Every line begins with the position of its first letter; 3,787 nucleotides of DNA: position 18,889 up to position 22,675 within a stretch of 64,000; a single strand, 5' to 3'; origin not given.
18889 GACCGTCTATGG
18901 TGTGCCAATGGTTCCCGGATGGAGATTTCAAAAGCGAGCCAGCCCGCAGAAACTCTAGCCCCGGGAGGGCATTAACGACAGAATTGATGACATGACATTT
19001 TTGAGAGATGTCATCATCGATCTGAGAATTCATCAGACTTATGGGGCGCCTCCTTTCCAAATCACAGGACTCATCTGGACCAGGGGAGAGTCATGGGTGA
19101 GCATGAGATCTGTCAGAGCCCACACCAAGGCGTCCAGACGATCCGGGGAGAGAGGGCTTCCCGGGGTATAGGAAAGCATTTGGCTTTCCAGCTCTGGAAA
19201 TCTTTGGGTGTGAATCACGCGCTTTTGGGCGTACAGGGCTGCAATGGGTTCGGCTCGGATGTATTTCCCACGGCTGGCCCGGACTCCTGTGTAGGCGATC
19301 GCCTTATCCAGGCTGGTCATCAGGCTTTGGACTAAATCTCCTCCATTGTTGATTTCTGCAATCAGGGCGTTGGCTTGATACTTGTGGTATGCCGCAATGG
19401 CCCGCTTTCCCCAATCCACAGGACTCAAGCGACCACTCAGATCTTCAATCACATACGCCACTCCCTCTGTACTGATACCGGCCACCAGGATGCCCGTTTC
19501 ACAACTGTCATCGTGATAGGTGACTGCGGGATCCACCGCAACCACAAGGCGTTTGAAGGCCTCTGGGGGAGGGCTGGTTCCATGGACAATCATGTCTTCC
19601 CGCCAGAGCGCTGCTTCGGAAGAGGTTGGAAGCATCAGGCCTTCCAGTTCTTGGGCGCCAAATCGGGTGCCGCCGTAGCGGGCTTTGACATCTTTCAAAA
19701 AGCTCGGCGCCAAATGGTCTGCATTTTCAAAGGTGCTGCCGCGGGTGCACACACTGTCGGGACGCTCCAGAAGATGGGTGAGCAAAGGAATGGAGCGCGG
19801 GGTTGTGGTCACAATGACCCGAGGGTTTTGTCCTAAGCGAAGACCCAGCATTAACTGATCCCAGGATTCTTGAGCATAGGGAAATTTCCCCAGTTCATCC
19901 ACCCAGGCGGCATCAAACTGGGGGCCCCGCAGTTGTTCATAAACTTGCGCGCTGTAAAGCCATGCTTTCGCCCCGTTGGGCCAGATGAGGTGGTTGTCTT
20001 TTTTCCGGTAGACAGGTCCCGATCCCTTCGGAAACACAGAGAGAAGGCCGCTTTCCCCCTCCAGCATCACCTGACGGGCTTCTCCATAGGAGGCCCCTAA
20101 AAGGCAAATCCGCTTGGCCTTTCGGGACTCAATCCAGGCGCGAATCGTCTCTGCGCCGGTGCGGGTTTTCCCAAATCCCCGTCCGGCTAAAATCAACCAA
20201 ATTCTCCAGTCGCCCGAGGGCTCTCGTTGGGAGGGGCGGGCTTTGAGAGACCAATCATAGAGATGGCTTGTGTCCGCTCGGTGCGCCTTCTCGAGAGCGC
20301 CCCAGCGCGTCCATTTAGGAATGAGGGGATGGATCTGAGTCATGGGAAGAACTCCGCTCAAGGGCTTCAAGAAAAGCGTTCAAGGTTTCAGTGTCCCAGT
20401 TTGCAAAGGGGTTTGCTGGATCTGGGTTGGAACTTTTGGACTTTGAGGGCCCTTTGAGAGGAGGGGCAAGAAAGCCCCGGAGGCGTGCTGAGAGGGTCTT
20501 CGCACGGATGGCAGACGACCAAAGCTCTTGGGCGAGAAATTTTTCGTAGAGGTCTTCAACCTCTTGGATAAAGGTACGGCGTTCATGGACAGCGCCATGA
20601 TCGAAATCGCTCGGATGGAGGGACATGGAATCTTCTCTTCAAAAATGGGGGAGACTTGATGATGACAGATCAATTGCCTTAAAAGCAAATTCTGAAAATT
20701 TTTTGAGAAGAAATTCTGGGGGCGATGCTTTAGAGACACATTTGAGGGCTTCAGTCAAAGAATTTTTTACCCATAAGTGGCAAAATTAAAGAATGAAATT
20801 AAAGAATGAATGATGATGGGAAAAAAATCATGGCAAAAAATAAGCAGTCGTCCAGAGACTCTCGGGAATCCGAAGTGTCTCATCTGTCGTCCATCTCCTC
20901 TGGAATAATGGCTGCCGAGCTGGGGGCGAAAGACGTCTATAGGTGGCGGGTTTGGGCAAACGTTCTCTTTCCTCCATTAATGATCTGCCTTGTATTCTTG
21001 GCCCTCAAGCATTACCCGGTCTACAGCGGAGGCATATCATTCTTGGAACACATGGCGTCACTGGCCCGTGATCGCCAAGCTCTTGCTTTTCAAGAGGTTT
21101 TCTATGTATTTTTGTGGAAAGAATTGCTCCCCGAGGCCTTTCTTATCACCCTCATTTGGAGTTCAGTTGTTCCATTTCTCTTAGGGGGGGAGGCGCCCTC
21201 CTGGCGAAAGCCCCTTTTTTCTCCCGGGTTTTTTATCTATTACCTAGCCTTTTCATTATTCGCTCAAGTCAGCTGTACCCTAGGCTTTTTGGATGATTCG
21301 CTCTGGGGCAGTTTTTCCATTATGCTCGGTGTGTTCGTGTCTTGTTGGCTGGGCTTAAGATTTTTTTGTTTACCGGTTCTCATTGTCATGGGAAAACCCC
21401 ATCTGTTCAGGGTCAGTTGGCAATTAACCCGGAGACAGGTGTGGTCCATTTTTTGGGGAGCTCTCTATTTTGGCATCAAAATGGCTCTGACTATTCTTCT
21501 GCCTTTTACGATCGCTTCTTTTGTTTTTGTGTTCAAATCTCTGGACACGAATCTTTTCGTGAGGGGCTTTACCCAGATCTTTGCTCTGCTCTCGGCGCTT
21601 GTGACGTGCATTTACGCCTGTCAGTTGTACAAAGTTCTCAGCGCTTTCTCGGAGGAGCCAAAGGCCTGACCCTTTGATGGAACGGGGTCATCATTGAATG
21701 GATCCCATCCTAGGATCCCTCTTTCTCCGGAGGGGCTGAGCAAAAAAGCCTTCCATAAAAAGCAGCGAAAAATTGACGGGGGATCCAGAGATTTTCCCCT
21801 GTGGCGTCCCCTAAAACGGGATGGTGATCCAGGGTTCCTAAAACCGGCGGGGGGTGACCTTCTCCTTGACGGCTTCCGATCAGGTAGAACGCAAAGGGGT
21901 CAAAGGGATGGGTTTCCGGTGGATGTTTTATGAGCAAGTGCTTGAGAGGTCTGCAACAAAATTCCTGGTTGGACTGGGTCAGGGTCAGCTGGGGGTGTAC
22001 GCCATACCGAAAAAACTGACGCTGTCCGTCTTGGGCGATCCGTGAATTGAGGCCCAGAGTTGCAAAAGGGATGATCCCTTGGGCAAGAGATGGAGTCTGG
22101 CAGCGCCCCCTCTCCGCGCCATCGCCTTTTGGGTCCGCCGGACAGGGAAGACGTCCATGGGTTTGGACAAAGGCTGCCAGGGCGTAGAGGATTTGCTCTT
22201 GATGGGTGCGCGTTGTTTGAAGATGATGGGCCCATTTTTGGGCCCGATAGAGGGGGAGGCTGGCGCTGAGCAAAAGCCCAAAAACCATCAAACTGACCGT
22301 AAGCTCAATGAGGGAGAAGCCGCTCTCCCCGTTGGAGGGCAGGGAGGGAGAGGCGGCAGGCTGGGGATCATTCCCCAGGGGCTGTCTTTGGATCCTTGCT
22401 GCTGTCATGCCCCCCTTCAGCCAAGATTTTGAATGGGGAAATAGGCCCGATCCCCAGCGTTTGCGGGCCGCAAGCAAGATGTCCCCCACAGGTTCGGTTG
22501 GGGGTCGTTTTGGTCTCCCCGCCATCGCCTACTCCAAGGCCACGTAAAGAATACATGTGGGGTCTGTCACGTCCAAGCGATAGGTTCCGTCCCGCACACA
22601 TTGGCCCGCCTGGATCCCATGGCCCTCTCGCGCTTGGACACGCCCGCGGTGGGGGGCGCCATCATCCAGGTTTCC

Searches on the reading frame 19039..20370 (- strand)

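Call 36: search_protein_families(library=pfam, proteins=[window:19039-20370:-], max_evalue=0.0001)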
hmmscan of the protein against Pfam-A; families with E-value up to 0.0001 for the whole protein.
window:19039-20370:- (443 aa): 2 families
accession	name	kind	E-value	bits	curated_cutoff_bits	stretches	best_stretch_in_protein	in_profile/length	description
PF03237.21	Terminase_6N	-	9.3e-28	97.8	22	1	59-258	1-210/215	Terminase large subunit, T4likevirus-type, N-terminal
PF17289.8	Terminase_6C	-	7.4e-13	49.2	22.6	1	278-420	2-153/155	Terminase RNaseH-like domain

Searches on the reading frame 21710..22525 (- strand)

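Call 36: search_protein_families(library=pfam, proteins=[window:21710-22525:-], max_evalue=0.0001)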
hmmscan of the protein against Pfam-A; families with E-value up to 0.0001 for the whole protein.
window:21710-22525:- (271 aa): 1 family
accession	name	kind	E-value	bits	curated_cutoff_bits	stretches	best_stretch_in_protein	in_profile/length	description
PF07963.17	N_methyl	-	3.8e-05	23.5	21.2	1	66-89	3-26/27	Prokaryotic N-terminal methylation motif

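Call 71: search_protein_families(library=ncbifam, proteins=[window:21710-22525:-], max_evalue=0.001)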
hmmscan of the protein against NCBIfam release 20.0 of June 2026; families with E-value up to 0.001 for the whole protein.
window:21710-22525:- (271 aa): 2 families
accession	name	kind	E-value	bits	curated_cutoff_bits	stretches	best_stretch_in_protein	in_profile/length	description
TIGR02532.1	IV_pilin_GFxxxE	domain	0.00021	21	16.3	1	68-88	2-22/24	prepilin-type N-terminal cleavage/methylation domain-containing protein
TIGR01710.1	typeII_sec_gspG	equivalog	0.00076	19.5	88.85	0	68-128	1-61/134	type II secretion system major pseudopilin GspG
